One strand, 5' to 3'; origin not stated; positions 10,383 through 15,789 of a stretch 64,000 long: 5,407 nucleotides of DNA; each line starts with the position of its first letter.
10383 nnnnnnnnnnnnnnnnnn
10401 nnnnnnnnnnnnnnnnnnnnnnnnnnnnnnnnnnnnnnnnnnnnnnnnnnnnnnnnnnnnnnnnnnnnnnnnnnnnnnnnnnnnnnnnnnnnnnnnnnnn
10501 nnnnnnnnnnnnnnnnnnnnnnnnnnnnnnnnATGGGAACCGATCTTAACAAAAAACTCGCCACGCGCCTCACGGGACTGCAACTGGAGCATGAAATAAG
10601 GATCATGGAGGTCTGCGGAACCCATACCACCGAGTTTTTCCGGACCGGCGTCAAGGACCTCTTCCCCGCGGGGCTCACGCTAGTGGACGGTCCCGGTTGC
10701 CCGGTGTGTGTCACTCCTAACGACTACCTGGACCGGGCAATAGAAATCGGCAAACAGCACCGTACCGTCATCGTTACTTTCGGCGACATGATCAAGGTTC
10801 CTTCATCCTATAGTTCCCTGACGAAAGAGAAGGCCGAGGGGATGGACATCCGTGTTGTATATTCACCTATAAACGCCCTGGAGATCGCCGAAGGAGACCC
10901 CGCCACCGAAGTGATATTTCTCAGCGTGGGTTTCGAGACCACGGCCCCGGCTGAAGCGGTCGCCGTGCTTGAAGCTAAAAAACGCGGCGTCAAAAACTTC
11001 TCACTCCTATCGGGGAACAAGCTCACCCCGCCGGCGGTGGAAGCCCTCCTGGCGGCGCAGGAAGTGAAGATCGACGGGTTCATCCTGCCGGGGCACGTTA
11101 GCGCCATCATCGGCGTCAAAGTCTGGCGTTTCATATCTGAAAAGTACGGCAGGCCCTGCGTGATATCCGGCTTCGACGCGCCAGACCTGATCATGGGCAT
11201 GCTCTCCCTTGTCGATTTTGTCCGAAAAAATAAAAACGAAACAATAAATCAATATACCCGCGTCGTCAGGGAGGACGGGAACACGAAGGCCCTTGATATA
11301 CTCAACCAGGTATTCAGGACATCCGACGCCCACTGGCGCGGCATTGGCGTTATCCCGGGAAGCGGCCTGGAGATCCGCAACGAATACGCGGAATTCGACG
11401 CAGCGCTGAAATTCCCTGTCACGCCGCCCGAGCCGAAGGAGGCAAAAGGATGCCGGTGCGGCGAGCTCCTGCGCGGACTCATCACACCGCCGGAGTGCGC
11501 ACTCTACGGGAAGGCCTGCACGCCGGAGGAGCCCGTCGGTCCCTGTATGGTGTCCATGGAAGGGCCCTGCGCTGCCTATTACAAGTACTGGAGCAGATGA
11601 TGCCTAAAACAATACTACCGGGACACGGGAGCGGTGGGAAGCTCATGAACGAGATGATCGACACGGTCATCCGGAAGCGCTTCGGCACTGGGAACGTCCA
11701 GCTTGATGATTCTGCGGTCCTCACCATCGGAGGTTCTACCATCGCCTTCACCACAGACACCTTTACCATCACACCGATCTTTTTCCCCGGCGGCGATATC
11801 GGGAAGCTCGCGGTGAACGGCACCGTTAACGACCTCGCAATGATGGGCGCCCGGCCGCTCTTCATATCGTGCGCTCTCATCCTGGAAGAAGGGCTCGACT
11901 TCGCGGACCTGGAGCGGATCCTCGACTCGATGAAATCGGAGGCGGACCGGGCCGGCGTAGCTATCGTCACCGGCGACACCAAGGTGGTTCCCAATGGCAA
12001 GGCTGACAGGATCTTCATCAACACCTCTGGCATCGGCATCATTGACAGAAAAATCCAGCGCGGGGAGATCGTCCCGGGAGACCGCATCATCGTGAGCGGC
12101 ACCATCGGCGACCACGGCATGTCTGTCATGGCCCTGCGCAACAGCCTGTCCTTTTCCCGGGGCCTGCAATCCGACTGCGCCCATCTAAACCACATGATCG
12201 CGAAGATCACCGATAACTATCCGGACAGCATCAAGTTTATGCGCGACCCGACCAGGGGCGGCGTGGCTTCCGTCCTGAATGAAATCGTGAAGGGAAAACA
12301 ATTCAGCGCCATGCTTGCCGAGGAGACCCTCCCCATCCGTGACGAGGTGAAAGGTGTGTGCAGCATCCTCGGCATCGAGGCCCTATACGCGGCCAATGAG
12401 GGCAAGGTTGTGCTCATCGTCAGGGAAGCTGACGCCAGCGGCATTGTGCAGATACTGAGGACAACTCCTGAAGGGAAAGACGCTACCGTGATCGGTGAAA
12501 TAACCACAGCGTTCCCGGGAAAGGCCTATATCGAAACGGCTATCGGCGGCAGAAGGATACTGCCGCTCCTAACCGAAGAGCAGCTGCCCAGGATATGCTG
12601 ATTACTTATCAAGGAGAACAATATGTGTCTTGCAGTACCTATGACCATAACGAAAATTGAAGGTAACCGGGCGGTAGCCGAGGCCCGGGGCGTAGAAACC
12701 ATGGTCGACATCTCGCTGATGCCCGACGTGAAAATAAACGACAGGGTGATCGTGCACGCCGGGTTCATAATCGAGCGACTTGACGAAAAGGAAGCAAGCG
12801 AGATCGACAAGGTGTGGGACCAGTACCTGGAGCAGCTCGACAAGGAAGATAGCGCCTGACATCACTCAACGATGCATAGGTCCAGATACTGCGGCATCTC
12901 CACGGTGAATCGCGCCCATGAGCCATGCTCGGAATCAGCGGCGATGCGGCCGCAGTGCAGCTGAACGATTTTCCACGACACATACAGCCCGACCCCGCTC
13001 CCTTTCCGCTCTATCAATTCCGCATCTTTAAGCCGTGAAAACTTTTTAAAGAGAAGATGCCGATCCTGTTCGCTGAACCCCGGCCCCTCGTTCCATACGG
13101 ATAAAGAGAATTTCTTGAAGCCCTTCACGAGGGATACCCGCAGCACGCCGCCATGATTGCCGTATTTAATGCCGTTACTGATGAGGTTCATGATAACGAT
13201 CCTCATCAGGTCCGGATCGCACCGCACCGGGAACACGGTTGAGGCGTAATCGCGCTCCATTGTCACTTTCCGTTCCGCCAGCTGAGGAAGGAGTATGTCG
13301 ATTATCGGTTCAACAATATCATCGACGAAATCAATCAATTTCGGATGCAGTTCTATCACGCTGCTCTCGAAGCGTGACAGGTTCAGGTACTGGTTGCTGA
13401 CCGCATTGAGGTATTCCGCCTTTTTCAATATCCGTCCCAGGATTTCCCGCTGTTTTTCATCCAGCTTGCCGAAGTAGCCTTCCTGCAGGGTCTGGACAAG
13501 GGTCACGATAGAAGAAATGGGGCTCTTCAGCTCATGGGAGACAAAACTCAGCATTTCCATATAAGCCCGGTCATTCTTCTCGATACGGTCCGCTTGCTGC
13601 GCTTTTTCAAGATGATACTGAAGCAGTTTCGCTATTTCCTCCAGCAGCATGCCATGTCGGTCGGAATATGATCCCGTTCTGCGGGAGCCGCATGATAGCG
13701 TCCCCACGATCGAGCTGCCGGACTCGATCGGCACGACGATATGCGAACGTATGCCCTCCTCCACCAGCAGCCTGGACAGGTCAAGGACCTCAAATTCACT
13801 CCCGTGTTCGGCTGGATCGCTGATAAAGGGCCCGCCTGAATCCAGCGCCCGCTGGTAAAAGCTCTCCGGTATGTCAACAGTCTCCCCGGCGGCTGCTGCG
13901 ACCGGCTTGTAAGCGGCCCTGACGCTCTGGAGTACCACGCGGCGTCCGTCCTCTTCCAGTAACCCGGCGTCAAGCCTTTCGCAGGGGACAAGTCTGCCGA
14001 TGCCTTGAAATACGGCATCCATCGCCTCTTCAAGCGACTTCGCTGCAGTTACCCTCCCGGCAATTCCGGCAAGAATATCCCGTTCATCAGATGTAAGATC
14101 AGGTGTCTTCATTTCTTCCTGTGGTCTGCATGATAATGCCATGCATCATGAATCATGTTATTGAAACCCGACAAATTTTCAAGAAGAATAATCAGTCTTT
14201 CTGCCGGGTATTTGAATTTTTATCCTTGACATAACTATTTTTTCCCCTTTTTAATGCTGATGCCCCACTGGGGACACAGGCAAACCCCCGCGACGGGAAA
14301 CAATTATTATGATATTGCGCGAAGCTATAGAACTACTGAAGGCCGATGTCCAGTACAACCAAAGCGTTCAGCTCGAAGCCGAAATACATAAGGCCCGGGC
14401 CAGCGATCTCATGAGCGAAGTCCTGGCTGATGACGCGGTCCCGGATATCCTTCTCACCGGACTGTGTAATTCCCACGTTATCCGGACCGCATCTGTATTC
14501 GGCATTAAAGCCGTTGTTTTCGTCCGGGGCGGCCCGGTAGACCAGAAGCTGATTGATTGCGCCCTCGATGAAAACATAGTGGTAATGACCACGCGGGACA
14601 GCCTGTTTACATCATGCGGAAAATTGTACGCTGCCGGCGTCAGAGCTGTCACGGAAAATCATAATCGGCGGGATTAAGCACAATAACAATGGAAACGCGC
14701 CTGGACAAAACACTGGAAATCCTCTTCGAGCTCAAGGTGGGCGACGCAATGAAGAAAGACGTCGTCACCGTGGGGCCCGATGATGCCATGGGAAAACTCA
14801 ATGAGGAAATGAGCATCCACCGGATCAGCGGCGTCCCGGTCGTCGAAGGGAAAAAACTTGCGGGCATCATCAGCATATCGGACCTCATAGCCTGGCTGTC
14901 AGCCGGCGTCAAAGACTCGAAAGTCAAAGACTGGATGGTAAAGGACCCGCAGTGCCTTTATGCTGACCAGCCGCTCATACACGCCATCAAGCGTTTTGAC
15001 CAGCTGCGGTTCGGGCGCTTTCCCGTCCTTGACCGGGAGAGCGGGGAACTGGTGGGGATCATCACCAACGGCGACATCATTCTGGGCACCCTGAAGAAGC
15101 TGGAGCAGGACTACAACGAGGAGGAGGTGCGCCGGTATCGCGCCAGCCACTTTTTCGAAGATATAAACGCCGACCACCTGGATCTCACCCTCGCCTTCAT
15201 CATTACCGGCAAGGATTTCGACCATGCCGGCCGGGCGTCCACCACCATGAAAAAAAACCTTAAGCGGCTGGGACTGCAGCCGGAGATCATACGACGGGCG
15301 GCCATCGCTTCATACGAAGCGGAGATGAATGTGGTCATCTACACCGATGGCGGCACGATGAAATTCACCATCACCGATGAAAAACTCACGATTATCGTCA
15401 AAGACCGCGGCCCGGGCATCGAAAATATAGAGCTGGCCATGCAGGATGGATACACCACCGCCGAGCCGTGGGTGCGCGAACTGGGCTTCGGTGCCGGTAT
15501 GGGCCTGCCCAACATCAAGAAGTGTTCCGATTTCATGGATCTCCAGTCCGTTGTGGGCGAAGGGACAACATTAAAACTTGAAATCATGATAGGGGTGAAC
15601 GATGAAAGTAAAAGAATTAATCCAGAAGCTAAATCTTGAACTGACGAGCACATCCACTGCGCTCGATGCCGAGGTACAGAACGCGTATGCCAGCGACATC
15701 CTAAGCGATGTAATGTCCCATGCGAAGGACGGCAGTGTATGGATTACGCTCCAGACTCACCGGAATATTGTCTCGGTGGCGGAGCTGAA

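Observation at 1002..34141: Strongly over-represented word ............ in both intergenic and coding DNA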

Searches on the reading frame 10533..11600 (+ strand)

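Call 15: search_protein_families(library=pfam, proteins=[window:10533-11600:+])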
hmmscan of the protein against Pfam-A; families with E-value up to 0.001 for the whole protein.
window:10533-11600:+ (355 aa): 1 family
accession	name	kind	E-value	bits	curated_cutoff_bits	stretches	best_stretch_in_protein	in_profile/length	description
PF01924.21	HypD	-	1.6e-141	472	25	1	7-352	4-350/351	Hydrogenase formation hypA family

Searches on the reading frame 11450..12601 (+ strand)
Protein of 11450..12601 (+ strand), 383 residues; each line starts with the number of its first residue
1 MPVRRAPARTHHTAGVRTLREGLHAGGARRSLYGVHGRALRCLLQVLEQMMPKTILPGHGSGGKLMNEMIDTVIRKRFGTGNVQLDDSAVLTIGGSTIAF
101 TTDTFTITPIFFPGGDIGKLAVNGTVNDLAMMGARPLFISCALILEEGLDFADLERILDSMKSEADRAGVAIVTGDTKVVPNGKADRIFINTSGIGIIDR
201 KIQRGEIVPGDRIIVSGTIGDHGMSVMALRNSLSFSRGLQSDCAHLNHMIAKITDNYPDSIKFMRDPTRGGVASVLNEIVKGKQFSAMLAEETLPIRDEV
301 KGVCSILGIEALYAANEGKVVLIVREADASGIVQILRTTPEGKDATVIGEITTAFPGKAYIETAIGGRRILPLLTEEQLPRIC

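Call 6: search_protein_families(library=pfam, proteins=[window:11450-12601:+])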
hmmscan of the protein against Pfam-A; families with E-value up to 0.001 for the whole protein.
window:11450-12601:+ (383 aa): 2 families
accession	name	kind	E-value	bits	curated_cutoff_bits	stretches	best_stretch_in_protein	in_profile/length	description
PF00586.29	AIRS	-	5.4e-26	91.6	24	1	86-198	2-112/112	AIR synthase related protein, N-terminal domain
PF02769.27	AIRS_C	-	3.6e-22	79.6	23.1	1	209-353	2-147/156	AIR synthase related protein, C-terminal domain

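Call 7: find_encoding_contigs(protein=window:11450-12601:+, flank=10000, max_places=6)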
Protein window:11450-12601:+ (383 aa): no gene with exactly this product is on record in the collection.

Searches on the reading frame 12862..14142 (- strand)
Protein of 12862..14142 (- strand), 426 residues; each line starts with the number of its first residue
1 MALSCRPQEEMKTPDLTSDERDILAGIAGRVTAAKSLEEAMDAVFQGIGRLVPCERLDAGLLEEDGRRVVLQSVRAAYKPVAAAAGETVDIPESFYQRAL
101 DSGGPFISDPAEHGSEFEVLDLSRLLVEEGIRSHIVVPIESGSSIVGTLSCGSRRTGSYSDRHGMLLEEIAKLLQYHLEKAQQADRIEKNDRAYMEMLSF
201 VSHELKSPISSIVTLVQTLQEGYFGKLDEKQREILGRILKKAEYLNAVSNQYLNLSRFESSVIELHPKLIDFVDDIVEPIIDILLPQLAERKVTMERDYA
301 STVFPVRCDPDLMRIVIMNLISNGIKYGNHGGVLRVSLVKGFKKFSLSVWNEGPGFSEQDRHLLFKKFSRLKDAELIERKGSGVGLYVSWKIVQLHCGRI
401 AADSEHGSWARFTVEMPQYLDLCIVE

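Call 15: search_protein_families(library=pfam, proteins=[window:12862-14142:-])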
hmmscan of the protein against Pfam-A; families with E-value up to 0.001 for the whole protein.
window:12862-14142:- (426 aa): 5 families
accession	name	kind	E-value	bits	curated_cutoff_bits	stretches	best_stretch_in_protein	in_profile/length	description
PF02518.31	HATPase_c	-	9.2e-20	71.6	26.4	1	309-418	2-109/111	Histidine kinase-, DNA gyrase B-, and HSP90-like ATPase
PF00512.31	HisKA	-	1.2e-13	51.3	26.9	1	196-260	4-65/66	His Kinase A (phospho-acceptor) domain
PF13185.12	GAF_2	-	1.7e-09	38.4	28.6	1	35-174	2-131/136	GAF domain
PF01590.32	GAF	-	3.6e-07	31.2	22.4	1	37-174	2-129/133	GAF domain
PF13492.12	GAF_3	-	2.1e-06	28.6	27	1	36-174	1-123/129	GAF domain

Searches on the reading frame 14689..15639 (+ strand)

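Call 15: search_protein_families(library=pfam, proteins=[window:14689-15639:+])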
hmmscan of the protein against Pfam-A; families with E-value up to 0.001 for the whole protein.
window:14689-15639:+ (316 aa): 3 families
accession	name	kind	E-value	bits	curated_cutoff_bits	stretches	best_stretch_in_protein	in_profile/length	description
PF00571.33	CBS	-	3.3e-25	88.6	24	2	17-71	1-56/57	CBS domain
PF13581.12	HATPase_c_2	-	4e-07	30.5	27.4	1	178-297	6-125/127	Histidine kinase-like ATPase domain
PF02518.31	HATPase_c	-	1.8e-06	28.8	26.4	1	214-298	16-106/111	Histidine kinase-, DNA gyrase B-, and HSP90-like ATPase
